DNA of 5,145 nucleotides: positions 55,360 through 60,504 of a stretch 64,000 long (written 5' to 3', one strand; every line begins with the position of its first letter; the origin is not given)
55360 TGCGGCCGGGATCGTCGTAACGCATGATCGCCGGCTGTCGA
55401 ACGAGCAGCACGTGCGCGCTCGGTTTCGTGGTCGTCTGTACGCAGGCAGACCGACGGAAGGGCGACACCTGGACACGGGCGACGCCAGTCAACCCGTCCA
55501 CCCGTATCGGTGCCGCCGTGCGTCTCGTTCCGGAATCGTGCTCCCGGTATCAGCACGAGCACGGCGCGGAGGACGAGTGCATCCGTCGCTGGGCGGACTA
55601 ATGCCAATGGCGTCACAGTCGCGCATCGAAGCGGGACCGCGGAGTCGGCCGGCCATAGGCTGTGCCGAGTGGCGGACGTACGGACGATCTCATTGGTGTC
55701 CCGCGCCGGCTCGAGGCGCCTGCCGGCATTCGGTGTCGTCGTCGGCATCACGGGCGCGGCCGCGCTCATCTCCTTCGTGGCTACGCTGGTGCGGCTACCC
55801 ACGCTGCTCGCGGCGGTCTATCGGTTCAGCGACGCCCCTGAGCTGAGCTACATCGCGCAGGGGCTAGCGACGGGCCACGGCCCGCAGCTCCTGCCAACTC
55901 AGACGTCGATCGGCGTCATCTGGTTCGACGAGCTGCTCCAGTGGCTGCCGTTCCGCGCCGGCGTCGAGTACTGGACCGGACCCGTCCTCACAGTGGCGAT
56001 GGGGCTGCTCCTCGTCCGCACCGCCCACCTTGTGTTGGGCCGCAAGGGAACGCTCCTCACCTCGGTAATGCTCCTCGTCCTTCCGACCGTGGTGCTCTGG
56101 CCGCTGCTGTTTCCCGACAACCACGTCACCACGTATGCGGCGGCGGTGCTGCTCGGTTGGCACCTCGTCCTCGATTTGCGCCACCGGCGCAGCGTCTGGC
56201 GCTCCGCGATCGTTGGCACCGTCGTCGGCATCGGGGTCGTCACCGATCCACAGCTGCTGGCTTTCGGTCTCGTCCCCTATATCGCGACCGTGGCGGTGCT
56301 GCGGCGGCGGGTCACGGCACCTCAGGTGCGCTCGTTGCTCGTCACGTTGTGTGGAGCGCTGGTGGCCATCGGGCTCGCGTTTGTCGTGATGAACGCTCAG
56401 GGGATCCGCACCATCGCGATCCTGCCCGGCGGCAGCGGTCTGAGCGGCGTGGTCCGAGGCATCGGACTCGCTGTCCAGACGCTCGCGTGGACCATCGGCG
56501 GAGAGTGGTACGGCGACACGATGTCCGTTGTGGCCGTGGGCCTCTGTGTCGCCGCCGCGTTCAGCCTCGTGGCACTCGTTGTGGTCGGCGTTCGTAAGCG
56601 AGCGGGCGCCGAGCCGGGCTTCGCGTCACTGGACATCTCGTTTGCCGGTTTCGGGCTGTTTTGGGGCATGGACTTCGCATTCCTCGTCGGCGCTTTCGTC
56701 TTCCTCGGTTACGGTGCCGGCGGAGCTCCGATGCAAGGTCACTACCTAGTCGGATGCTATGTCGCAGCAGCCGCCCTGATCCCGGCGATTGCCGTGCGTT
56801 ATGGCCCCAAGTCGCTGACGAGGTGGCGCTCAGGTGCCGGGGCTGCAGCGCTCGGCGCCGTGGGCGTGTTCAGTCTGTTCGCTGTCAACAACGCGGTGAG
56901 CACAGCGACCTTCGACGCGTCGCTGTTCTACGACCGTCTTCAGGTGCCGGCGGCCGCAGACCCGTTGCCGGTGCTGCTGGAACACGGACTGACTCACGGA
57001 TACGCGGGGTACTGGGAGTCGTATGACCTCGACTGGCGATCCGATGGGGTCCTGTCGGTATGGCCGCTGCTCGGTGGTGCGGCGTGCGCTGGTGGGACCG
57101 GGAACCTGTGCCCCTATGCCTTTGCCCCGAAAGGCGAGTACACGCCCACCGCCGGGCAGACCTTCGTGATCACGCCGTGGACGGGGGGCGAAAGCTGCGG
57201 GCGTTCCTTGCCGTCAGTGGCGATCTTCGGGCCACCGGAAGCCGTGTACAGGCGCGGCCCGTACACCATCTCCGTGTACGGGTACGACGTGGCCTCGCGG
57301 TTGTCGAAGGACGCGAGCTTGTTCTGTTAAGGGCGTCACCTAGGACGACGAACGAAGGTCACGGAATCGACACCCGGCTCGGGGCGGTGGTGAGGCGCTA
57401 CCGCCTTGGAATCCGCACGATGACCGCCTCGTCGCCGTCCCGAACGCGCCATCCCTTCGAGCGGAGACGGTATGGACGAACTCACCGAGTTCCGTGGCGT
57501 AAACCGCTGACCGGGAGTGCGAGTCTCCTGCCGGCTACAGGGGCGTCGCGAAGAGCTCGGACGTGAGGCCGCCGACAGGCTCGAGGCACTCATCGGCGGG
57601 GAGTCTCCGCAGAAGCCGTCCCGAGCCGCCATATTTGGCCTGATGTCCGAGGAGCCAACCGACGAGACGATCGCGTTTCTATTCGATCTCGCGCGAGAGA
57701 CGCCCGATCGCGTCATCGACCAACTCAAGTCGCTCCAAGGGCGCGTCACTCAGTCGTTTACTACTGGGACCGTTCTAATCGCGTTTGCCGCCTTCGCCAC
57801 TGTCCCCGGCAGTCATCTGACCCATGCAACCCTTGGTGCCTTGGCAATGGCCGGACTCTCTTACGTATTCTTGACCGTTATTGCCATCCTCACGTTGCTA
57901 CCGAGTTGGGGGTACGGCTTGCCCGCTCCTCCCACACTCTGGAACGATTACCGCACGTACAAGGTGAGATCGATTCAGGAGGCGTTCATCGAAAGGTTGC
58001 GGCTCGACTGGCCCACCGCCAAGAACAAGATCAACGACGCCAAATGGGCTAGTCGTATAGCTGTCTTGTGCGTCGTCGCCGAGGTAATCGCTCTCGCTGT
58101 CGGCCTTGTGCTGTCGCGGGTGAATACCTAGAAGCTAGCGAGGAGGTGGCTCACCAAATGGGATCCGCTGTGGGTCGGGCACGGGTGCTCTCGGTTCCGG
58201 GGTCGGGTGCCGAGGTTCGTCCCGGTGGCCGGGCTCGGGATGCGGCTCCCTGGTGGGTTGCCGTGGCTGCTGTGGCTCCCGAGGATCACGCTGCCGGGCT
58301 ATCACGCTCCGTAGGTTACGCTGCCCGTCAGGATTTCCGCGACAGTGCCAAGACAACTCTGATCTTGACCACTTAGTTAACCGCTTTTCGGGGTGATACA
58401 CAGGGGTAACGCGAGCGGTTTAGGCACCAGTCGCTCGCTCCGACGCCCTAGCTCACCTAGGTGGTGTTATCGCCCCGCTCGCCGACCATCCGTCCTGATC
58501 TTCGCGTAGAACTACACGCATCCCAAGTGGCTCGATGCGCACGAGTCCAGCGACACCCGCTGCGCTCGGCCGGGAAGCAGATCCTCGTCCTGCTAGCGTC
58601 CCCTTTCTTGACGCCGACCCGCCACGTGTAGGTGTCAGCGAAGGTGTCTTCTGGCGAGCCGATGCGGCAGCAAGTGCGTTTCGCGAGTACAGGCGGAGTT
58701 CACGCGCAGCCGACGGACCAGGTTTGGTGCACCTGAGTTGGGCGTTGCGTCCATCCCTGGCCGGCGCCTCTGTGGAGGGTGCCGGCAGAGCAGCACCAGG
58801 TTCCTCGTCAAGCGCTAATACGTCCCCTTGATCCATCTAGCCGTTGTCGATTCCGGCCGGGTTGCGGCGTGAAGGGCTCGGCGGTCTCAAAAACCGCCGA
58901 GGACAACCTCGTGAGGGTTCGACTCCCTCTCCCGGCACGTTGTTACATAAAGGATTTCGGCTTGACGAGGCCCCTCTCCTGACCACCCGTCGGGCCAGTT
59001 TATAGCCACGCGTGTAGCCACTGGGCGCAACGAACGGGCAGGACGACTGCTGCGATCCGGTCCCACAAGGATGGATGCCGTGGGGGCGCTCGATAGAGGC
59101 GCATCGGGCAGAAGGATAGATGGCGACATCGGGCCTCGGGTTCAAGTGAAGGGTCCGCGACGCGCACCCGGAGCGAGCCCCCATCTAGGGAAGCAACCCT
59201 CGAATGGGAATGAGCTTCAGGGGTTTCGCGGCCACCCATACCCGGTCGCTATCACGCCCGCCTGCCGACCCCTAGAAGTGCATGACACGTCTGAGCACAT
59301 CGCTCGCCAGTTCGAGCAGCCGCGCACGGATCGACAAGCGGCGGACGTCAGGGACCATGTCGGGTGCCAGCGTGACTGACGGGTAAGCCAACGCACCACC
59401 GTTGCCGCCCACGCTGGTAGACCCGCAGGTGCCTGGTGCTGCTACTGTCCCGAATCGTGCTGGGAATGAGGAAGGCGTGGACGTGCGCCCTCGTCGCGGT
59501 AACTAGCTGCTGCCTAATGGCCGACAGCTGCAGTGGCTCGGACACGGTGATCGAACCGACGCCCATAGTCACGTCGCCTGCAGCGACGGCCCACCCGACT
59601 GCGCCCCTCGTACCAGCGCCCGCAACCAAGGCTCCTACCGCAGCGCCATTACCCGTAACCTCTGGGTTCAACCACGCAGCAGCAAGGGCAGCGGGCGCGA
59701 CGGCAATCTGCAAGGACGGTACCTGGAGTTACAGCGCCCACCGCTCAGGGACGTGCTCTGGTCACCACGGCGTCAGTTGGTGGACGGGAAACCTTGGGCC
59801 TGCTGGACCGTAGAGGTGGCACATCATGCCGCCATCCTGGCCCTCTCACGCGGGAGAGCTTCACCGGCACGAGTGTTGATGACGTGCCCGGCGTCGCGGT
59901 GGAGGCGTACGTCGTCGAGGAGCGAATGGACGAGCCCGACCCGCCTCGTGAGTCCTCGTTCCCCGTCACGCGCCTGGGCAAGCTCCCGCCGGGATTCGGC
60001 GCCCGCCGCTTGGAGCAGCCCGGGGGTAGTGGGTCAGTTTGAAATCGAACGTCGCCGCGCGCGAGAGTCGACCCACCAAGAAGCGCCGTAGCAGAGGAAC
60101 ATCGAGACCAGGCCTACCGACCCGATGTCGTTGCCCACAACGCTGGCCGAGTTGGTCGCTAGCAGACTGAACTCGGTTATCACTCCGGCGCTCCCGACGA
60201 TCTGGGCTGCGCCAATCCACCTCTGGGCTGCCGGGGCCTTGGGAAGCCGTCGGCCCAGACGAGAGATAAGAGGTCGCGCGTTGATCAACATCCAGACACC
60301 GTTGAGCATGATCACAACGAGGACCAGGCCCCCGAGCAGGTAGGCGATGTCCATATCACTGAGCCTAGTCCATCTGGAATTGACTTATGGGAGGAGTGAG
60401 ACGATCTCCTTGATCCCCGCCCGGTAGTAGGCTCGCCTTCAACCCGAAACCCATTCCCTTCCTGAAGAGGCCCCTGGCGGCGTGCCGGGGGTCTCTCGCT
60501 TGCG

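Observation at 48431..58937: tRNA-Phe-associated mosaic island carrying envelope-glycosylation cassettes (seroconversion-like cargo)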

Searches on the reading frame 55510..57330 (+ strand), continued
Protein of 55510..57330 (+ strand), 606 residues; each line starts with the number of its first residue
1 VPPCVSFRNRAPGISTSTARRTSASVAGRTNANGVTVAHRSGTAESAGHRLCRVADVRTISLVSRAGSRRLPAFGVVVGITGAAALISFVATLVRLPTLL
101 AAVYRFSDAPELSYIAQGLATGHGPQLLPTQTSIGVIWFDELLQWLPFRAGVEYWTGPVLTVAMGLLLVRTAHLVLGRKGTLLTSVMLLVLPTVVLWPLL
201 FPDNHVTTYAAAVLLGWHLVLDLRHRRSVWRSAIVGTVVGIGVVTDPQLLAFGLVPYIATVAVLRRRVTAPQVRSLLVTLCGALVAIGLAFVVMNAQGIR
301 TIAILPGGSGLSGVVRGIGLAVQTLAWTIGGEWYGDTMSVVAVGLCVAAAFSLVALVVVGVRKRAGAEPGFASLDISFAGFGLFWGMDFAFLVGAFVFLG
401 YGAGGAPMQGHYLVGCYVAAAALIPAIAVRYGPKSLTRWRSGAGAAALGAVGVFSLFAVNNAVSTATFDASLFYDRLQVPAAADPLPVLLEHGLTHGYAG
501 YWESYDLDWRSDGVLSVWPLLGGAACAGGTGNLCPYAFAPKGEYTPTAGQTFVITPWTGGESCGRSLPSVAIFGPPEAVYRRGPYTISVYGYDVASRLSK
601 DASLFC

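Call 101: predict_structure(alignment_id=A4)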
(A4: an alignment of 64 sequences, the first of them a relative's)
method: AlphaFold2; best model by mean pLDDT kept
length: 553 residues; sequences in the alignment: 64
mean_pLDDT: 89.8   pTM: 0.91
mean pLDDT of the five models: 89.8, 89.4, 89.3, 89.0, 88.7
residues with pLDDT >= 90: 398; 70-90: 108; 50-70: 37; < 50: 10
segments of 3 or more residues with pLDDT < 50: 14-16
pLDDT, mean of each block of 10 residues (from residue 1): 51 56 88 97 97 95 96 91 96 95 97 98 95 96 96 97 98 95 98 97 97 93 98 98 95 82 94 92 88 78 75 65 92 96 93 92 96 86 69 81 92 95 79 97 95 95 94 85 95 97 65 85 96 96 89 67
secondary structure, 60 per line:
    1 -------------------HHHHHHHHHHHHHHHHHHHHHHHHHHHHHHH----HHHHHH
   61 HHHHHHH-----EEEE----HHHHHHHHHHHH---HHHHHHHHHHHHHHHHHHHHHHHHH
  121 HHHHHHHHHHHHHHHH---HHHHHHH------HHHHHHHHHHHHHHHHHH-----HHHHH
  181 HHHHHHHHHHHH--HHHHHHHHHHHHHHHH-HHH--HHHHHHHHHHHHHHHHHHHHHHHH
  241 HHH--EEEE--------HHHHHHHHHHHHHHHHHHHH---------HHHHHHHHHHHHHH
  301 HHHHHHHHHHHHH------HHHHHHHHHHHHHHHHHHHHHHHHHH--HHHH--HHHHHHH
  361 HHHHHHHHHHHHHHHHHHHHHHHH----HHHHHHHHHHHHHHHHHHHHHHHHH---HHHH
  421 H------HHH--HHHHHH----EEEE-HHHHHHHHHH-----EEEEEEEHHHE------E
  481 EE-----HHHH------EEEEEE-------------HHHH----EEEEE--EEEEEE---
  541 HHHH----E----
elements in order: H20-50 H55-67 E73-76 H81-92 H96-136 H140-146 H153-170 H176-192 H195-210 H217-243 E246-249 H258-277 H287-313 H320-345 H348-351 H354-384 H389-413 H417-421 H433-438 E443-446 H448-457 E463-469 E480-482 H488-491 E498-503 H517-520 E525-529 E532-537 H541-544
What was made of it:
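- Tried and rejected: Only the deeper alignment gave a usable model (call 101).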

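Call 103: fold_search(model_id=the predicted structure, library=pdb)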
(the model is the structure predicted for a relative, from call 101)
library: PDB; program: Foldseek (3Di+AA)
matches with E <= 10: 531; with E <= 0.001: 13
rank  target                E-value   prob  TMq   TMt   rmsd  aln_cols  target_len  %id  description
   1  8pn9_A                5.3e-05  1.00  0.42  0.36  11.2       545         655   12  Structure of human oligosaccharyltransferase OST-A complex bound to NGI-1 (released 2024-05-08)
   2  8agc_A                8.4e-05  1.00  0.39  0.32  14.9       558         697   12  Structure of yeast oligosaccharylransferase complex with lipid-linked oligosaccharide and non-acceptor peptide bound (released 2022-12-07)
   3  6ezn_F                1.4e-04  1.00  0.40  0.35  14.4       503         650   12  Cryo-EM structure of the yeast oligosaccharyltransferase (OST) complex (released 2018-01-17)
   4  8age_A                2.4e-04  1.00  0.38  0.33  12.8       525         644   11  Structure of yeast oligosaccharylransferase complex with acceptor peptide bound (released 2022-12-07)
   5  8b6l_I                3.1e-04  1.00  0.40  0.34  15.1       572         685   13  Subtomogram average of the human Sec61-TRAP-OSTA-translocon (released 2022-12-07)
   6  9n9j_I                4.4e-04  1.00  0.38  0.32  11.4       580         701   12  Structure of a GRP94 folding intermediate engaged with a CCDC134- and FKBP11-bound secretory translocon (released 2025-11-19)
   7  6s7o_A                4.8e-04  1.00  0.45  0.39  11.3       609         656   12  Cryo-EM structure of human oligosaccharyltransferase complex OST-A (released 2019-12-18)
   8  6s7t_A                5.0e-04  1.00  0.40  0.33  18.0       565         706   12  Cryo-EM structure of human oligosaccharyltransferase complex OST-B (released 2019-12-18)
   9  3wak                  5.5e-04  1.00  0.42  0.29  14.1       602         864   11  Crystal structure of the Archaeoglobus fulgidus oligosaccharyltransferase (O29867_ARCFU) in the apo form (released 2013-10-30)
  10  7oci_F                6.0e-04  1.00  0.39  0.35  11.2       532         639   12  Cryo-EM structure of yeast Ost6p containing oligosaccharyltransferase complex (released 2022-02-16)
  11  3waj                  6.8e-04  1.00  0.35  0.26  16.7       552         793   12  Crystal structure of the Archaeoglobus fulgidus oligosaccharyltransferase (O29867_ARCFU) complex with Zn and sulfate (released 2013-10-30)
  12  5gmy_A                8.0e-04  1.00  0.35  0.25  13.4       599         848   13  Crystal structure of the Archaeoglobus fulgidus oligosaccharyltransferase (O29867_ARCFU) tethered with an acceptor pep (released 2017-02-01)
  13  6ftg_5                8.7e-04  1.00  0.37  0.33  18.9       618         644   13  Subtomogram average of OST-containing ribosome-translocon complexes from canine rough microsomal membranes (released 2018-03-21)
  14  8agb_A                1.5e-03  1.00  0.41  0.36  13.7       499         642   11  Structure of yeast oligosaccharylransferase complex with lipid-linked oligosaccharide bound (released 2022-12-07)
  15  8if8_B                1.6e-03  1.00  0.36  0.33  17.4       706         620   11  Arabinosyltransferase AftA (released 2023-05-31)
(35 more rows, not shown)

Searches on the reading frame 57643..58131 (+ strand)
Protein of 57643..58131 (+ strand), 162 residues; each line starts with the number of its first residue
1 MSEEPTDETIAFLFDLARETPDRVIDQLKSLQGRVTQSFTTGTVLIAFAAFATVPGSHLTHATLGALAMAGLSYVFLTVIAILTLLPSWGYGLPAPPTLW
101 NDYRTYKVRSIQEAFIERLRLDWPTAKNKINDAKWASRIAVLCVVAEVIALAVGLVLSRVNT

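Call 90: search_protein_families(library=pfam, proteins=[window:57643-58131:+], max_evalue=0.01)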
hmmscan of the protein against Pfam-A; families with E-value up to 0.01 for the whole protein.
window:57643-58131:+ (162 aa): 0 families

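Call 91: search_protein_families(library=padloc, proteins=[window:57643-58131:+], max_evalue=0.01)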
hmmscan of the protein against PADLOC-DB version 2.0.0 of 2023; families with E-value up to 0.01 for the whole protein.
window:57643-58131:+ (162 aa): 0 families
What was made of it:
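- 57643..58131 (+): 162-aa protein with 2 predicted TM segments, function unknown. No Pfam or PADLOC hit (calls 90, 91).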

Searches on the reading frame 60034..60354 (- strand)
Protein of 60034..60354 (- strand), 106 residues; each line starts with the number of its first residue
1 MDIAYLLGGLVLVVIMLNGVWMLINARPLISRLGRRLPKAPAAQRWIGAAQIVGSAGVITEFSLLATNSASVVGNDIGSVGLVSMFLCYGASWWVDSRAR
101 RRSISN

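Call 19: search_protein_families(library=pfam, proteins=[window:60034-60354:-], max_evalue=0.01)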
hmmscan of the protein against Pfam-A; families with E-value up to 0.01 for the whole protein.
window:60034-60354:- (106 aa): 1 family
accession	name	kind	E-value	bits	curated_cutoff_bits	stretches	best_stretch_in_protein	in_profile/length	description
PF09991.14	DUF2232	-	0.0073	15.9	27.8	1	4-84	158-238/290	Predicted membrane protein (DUF2232)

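Call 91: search_protein_families(library=padloc, proteins=[window:60034-60354:-], max_evalue=0.01)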
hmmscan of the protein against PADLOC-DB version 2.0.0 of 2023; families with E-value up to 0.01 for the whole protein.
window:60034-60354:- (106 aa): 0 families
